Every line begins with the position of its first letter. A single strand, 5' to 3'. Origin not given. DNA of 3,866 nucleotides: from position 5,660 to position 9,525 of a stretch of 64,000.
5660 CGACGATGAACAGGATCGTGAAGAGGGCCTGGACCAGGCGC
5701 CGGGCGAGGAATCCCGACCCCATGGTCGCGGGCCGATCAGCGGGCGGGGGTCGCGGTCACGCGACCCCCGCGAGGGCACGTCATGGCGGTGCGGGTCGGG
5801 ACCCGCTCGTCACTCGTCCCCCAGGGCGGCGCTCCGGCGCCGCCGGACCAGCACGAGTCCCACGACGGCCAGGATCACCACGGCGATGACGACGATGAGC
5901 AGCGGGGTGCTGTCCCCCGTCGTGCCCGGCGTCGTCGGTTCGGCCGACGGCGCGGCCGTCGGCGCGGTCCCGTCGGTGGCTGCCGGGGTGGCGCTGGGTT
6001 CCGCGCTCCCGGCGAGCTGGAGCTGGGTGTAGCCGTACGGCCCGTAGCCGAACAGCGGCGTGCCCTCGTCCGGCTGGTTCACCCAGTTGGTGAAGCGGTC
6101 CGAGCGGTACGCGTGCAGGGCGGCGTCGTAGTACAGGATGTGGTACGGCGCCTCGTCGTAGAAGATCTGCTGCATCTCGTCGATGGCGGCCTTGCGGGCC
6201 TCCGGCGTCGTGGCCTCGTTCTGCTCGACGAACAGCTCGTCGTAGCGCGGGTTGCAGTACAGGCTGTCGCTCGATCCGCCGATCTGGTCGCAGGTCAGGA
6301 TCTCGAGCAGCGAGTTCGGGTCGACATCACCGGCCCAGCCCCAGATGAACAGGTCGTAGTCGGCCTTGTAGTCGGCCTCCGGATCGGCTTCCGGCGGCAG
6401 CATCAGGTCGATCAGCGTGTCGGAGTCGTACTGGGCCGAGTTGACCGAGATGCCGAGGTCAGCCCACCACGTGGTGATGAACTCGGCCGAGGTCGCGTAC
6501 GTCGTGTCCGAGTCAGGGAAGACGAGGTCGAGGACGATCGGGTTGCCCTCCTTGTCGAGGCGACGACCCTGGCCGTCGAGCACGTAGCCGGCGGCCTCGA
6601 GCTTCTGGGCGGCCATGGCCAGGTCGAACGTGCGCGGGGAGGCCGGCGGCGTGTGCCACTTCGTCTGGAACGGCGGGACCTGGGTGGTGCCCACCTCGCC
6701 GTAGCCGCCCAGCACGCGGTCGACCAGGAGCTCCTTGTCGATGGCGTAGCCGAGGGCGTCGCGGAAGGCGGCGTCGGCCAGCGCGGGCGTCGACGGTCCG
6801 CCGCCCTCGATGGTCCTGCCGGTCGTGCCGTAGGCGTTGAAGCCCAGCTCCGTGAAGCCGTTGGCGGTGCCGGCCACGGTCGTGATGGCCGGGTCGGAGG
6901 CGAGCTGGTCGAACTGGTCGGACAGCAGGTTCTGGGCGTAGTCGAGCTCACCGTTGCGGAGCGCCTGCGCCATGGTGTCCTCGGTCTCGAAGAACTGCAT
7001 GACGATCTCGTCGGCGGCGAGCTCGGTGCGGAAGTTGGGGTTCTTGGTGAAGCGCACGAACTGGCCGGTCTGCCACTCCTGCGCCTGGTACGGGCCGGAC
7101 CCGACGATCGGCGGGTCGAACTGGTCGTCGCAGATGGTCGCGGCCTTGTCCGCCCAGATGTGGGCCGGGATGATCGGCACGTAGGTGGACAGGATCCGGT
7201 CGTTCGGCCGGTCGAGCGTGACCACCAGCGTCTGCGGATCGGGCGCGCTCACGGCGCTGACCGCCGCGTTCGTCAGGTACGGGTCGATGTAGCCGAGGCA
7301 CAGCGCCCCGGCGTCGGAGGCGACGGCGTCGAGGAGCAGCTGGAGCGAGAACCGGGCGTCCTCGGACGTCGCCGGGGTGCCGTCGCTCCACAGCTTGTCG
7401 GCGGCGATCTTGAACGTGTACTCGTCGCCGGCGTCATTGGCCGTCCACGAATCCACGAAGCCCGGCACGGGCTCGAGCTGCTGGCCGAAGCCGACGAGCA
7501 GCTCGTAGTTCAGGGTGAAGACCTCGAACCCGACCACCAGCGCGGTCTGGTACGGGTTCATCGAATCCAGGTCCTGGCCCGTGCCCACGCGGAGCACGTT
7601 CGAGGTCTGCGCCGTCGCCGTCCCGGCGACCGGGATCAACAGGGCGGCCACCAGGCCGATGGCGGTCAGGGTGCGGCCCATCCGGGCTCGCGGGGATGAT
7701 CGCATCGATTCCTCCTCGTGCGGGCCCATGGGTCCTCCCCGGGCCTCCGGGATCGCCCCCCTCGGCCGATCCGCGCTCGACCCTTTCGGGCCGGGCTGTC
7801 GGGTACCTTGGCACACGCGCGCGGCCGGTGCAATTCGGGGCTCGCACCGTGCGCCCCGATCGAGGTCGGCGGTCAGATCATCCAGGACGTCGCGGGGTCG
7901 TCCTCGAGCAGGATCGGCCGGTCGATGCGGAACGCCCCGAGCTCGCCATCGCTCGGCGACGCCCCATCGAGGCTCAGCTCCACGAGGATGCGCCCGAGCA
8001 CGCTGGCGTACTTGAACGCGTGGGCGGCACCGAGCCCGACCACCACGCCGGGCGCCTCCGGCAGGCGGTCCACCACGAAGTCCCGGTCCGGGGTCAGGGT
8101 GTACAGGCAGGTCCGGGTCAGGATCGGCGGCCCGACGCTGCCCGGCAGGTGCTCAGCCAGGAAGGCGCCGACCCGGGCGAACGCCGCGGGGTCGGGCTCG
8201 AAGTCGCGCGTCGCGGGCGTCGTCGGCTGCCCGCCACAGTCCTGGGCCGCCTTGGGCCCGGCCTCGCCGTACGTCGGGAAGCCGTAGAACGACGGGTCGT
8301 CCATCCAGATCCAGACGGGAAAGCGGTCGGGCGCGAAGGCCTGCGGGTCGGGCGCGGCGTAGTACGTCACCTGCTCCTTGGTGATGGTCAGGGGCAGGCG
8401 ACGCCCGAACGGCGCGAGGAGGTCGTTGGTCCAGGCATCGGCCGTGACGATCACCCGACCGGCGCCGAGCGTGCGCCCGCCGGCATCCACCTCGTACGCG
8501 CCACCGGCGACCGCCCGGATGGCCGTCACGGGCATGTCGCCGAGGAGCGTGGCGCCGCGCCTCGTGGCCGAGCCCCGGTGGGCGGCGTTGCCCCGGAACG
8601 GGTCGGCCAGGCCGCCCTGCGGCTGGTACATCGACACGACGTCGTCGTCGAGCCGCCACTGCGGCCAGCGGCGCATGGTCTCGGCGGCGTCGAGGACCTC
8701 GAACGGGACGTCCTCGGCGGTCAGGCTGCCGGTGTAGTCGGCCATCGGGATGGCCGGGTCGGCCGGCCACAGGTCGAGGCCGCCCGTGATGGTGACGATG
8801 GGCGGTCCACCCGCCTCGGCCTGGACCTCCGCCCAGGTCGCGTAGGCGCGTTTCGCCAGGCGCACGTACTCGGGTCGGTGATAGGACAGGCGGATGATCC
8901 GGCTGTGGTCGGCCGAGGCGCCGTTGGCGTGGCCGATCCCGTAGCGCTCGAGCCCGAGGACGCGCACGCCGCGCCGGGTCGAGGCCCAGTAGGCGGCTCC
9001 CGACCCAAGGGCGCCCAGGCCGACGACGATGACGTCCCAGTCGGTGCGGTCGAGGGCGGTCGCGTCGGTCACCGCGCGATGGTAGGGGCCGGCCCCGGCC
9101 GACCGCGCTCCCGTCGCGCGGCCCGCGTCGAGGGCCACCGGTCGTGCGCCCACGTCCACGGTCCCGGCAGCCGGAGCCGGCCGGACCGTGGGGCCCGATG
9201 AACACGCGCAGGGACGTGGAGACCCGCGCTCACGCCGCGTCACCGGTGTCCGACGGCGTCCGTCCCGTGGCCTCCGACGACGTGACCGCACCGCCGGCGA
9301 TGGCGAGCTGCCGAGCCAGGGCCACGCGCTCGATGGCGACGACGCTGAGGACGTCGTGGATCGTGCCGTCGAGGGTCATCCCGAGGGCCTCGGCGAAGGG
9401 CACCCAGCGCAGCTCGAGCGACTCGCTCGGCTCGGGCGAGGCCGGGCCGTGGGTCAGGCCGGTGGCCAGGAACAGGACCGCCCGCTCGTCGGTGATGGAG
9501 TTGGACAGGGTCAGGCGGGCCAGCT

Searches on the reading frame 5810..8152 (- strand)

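Call 68: search_protein_families(library=pfam, proteins=[window:5810-8152:-], max_evalue=0.00001)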
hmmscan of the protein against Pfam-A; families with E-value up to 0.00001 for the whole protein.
window:5810-8152:- (780 aa): 1 family
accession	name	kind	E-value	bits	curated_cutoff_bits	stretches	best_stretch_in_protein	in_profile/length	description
PF00496.27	SBP_bac_5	-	6.4e-67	226.7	32.4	1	227-617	1-358/368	Bacterial extracellular solute-binding proteins, family 5 Middle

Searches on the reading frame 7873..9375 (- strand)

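Call 68: search_protein_families(library=pfam, proteins=[window:7873-9375:-], max_evalue=0.00001)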
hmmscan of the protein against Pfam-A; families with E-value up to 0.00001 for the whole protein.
window:7873-9375:- (500 aa): 1 family
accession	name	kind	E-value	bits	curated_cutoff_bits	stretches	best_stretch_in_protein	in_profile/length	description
PF01266.30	DAO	-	1.8e-41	143.3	27.9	1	114-467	1-353/353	FAD dependent oxidoreductase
